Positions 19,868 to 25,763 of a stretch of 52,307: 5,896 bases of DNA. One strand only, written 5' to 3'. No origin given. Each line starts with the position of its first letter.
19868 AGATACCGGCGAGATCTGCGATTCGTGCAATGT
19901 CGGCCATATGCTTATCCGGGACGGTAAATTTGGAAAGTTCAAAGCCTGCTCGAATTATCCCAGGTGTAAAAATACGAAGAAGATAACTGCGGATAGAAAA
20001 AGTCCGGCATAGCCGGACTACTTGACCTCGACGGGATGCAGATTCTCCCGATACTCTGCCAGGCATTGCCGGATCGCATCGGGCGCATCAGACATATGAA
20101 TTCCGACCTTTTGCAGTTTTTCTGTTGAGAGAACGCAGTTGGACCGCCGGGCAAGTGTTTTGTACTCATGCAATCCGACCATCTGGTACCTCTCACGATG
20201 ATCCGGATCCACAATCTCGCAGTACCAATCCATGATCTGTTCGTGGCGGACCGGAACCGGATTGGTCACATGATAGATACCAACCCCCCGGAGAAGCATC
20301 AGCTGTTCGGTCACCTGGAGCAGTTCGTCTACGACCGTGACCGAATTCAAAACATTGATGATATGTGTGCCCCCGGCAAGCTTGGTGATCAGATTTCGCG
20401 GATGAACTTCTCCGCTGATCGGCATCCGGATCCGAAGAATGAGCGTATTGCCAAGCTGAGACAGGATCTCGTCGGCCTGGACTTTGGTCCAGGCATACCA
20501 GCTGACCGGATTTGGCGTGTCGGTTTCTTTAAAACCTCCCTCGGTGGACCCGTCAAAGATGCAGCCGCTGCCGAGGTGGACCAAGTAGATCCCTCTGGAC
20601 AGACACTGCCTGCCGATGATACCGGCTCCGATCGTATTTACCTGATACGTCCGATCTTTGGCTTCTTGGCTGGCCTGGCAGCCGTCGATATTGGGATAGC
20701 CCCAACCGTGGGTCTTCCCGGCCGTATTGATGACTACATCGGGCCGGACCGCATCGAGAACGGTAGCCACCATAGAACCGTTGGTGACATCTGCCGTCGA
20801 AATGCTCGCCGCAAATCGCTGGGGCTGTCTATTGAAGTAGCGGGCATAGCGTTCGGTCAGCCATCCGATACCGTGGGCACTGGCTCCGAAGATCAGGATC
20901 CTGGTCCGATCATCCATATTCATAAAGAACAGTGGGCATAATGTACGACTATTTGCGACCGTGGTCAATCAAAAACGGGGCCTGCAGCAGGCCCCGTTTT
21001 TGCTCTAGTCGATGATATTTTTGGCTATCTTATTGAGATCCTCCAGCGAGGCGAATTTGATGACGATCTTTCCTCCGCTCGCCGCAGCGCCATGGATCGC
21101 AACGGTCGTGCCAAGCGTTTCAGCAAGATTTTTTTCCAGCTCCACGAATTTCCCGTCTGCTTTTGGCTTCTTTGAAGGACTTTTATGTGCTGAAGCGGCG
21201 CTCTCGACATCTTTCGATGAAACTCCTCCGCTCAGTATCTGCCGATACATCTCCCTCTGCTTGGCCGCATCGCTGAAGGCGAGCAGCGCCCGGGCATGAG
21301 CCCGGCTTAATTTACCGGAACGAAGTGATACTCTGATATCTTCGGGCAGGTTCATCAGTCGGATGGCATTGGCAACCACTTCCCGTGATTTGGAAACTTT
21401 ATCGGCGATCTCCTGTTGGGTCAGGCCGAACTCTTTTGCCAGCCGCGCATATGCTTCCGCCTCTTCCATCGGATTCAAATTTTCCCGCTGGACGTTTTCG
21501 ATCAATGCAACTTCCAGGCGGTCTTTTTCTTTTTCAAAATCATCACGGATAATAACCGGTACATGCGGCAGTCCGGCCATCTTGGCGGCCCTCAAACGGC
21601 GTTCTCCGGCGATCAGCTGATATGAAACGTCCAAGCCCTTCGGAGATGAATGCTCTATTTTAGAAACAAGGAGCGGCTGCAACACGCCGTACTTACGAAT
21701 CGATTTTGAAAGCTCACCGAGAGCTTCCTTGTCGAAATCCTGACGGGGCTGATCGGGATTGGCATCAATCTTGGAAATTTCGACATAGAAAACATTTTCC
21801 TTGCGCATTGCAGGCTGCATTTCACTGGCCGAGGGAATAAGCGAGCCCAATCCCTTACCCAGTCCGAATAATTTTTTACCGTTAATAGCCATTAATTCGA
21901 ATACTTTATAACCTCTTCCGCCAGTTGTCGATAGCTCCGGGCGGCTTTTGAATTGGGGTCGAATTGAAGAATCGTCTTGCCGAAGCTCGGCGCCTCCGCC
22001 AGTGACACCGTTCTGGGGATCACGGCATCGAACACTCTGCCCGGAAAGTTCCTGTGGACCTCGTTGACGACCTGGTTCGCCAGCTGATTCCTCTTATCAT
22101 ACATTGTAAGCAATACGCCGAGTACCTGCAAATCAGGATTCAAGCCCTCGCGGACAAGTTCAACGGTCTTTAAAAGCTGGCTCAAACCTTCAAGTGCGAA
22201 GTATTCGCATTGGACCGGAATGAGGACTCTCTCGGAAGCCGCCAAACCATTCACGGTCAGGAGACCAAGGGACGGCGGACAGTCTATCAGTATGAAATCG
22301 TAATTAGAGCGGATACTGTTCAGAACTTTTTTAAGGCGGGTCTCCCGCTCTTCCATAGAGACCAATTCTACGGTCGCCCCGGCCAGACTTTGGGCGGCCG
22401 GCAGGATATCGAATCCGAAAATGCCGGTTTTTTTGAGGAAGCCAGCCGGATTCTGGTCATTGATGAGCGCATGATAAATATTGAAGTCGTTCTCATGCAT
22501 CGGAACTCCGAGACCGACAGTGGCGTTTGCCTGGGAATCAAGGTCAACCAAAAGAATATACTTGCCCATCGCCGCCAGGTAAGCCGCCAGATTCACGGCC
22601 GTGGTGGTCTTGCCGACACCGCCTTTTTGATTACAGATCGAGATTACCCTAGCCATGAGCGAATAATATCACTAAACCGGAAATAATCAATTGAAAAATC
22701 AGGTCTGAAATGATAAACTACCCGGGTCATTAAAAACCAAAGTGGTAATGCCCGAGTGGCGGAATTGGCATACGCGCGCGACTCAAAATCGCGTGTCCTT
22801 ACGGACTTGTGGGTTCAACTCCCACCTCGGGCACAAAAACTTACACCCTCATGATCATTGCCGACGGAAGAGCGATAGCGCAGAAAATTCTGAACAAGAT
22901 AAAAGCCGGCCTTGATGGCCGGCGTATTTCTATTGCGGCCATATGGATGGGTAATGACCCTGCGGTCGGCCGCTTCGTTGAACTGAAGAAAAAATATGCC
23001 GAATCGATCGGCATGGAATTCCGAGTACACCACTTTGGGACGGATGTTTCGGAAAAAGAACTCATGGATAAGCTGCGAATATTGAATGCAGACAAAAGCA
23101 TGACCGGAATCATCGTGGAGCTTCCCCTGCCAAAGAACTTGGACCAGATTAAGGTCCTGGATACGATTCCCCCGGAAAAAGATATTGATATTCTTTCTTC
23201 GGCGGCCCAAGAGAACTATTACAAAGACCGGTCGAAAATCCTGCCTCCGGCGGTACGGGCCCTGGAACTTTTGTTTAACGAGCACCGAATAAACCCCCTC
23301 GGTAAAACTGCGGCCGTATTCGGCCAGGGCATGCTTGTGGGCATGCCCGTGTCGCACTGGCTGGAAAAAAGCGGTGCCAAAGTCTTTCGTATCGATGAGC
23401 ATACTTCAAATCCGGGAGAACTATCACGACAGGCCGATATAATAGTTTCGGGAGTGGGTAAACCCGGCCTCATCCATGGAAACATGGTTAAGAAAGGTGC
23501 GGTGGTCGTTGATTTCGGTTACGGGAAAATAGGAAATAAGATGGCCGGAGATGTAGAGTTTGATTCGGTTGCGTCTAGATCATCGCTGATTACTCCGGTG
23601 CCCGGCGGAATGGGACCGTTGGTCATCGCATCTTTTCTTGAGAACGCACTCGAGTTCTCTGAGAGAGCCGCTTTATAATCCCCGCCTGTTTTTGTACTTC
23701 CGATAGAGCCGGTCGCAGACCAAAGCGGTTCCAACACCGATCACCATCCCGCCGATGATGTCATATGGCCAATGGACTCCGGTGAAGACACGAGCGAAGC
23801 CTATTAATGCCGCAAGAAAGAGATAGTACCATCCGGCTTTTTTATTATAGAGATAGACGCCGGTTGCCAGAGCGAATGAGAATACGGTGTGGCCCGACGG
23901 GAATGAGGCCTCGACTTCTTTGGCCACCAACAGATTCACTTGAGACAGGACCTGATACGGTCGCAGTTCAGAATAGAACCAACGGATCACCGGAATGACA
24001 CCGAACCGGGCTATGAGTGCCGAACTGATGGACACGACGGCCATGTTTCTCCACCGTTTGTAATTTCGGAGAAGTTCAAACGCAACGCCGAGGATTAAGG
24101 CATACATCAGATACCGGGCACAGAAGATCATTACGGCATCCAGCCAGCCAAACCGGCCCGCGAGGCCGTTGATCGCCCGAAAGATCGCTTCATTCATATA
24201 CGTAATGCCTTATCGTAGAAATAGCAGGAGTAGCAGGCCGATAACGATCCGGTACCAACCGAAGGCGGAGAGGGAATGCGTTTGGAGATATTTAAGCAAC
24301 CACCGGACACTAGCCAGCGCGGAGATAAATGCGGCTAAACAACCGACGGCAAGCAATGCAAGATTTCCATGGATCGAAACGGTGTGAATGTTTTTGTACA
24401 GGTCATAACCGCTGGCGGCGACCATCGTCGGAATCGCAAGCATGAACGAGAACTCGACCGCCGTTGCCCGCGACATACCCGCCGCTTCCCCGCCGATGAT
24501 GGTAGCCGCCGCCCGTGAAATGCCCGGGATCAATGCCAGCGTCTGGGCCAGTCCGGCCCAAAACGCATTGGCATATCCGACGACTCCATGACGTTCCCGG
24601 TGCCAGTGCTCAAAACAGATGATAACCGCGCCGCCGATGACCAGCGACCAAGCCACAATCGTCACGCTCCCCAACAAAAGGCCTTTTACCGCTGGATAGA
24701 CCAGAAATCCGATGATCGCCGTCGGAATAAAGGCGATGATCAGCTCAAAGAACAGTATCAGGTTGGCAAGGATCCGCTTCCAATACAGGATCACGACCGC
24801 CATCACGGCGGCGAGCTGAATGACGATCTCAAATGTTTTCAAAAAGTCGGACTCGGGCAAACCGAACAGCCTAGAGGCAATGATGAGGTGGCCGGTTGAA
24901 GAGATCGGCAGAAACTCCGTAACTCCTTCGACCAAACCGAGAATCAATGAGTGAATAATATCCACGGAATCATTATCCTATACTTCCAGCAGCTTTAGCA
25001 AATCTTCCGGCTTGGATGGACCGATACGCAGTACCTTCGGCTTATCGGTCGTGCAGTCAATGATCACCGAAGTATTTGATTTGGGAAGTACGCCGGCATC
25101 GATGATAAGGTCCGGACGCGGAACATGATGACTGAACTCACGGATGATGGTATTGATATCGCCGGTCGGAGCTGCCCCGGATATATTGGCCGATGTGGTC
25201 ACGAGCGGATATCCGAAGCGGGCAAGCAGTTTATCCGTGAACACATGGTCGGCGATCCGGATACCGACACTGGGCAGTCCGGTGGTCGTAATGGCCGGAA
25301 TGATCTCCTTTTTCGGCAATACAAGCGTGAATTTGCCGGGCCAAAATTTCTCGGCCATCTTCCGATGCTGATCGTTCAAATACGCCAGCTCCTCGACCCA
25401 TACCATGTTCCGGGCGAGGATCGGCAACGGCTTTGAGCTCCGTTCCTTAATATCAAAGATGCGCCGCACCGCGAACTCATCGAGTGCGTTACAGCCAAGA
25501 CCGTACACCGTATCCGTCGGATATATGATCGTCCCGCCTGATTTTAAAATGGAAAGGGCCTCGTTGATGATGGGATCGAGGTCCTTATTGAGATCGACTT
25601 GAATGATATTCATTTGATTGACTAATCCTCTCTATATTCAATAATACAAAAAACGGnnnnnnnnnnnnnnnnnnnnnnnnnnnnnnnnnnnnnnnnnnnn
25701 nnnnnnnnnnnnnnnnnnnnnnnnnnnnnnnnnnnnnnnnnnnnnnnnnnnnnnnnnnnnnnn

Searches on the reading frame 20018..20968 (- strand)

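Call 22: search_protein_families(library=pfam, proteins=[window:20018-20968:-], max_evalue=0.00001)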
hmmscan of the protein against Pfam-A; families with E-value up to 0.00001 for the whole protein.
window:20018-20968:- (316 aa): 2 families
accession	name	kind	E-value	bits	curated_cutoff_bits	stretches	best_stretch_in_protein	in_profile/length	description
PF04321.23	RmlD_sub_bind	-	3.1e-24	86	27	1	23-307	2-286/287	RmlD substrate binding domain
PF01370.27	Epimerase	-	4.1e-10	39.9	20.9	1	50-172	42-156/240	NAD dependent epimerase/dehydratase family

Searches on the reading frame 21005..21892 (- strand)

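Call 22: search_protein_families(library=pfam, proteins=[window:21005-21892:-], max_evalue=0.00001)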
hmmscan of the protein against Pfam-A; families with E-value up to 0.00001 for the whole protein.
window:21005-21892:- (295 aa): 3 families
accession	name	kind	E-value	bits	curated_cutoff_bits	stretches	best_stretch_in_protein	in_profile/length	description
PF17762.8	HTH_ParB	-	1.1e-31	109.5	22.6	1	137-236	1-100/102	ParB HTH domain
PF02195.25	ParB_N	-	4.2e-28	97.7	26.3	1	34-135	3-95/95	ParB N-terminal domain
PF23552.2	ParB_C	-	6.2e-10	38.8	23.8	1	248-292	4-48/50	ParB dimerisation domain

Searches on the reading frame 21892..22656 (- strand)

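Call 22: search_protein_families(library=pfam, proteins=[window:21892-22656:-], max_evalue=0.00001)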
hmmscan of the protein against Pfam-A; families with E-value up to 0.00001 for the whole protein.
window:21892-22656:- (254 aa): 7 families
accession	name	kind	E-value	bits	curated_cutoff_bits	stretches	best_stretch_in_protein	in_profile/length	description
PF13614.12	AAA_31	-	9.6e-65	218.3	27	1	3-178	2-177/177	AAA domain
PF01656.29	CbiA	-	6.7e-29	100.8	25.4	1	5-229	1-125/125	CobQ/CobB/MinD/ParA nucleotide binding domain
PF06564.18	CBP_BcsQ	-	1.4e-12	48.1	21.3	1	7-247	6-231/234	Cellulose biosynthesis protein BcsQ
PF09140.17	MipZ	-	1.3e-11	44.7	20.7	1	4-43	2-41/262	ATPase MipZ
PF00142.24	Fer4_NifH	-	3.3e-11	43.6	25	1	10-46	7-43/271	4Fe-4S iron sulfur cluster binding proteins, NifH/frxC family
PF10609.15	ParA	-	1.5e-10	41.4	27.1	1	3-40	4-41/246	NUBPL iron-transfer P-loop NTPase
PF02374.21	ArsA_ATPase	-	5.4e-06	26.3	24.3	0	10-41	8-39/305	Anion-transporting ATPase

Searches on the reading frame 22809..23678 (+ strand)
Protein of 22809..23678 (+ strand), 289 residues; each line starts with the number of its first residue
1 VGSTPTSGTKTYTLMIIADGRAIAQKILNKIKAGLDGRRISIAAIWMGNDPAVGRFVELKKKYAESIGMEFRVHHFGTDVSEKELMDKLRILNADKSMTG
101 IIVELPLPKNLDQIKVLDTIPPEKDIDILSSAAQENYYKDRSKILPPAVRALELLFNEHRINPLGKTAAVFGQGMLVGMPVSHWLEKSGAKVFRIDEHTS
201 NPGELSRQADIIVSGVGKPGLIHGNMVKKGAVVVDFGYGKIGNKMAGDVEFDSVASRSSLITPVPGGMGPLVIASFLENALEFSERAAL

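Call 23: search_protein_families(library=pfam, proteins=[window:22809-23678:+], max_evalue=0.00001)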
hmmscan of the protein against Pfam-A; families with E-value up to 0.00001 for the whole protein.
window:22809-23678:+ (289 aa): 2 families
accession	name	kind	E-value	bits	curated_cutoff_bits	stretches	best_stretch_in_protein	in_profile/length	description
PF02882.25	THF_DHG_CYH_C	-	1.8e-38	131.8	27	1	138-286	9-158/160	Tetrahydrofolate dehydrogenase/cyclohydrolase, NAD(P)-binding domain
PF00763.28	THF_DHG_CYH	-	1.6e-27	96.5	32.8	1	19-127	2-115/115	Tetrahydrofolate dehydrogenase/cyclohydrolase, catalytic domain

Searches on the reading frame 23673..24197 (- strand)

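Call 23: search_protein_families(library=pfam, proteins=[window:23673-24197:-], max_evalue=0.00001)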
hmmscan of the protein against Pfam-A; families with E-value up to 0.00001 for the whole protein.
window:23673-24197:- (174 aa): 2 families
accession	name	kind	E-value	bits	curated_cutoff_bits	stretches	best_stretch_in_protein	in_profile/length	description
PF01569.27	PAP2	-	1.6e-22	80.1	27.2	1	55-166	3-126/130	PAP2 superfamily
PF14378.12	PAP2_3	-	1e-07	32.4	27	1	94-158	122-188/190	PAP2 superfamily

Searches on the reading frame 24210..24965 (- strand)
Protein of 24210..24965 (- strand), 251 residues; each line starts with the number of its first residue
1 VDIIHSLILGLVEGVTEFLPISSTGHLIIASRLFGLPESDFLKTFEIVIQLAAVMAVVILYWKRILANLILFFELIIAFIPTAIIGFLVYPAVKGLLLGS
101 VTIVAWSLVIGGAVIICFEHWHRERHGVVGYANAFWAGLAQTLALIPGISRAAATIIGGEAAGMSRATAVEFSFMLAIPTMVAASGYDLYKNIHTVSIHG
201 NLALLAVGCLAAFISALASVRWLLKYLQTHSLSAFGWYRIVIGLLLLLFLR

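Call 23: search_protein_families(library=pfam, proteins=[window:24210-24965:-], max_evalue=0.00001)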
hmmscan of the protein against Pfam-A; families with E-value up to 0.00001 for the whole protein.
window:24210-24965:- (251 aa): 1 family
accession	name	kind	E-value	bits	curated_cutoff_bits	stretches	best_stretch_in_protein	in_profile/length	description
PF02673.24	BacA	-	6e-70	236.3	33.4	1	7-245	2-257/257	Bacitracin resistance protein BacA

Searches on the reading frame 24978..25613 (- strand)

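Call 23: search_protein_families(library=pfam, proteins=[window:24978-25613:-], max_evalue=0.00001)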
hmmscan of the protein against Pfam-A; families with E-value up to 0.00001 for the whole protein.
window:24978-25613:- (211 aa): 1 family
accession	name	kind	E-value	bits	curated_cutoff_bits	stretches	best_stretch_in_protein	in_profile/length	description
PF01300.24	Sua5_yciO_yrdC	-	9.4e-51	172.3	25.1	1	22-198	2-178/178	Telomere recombination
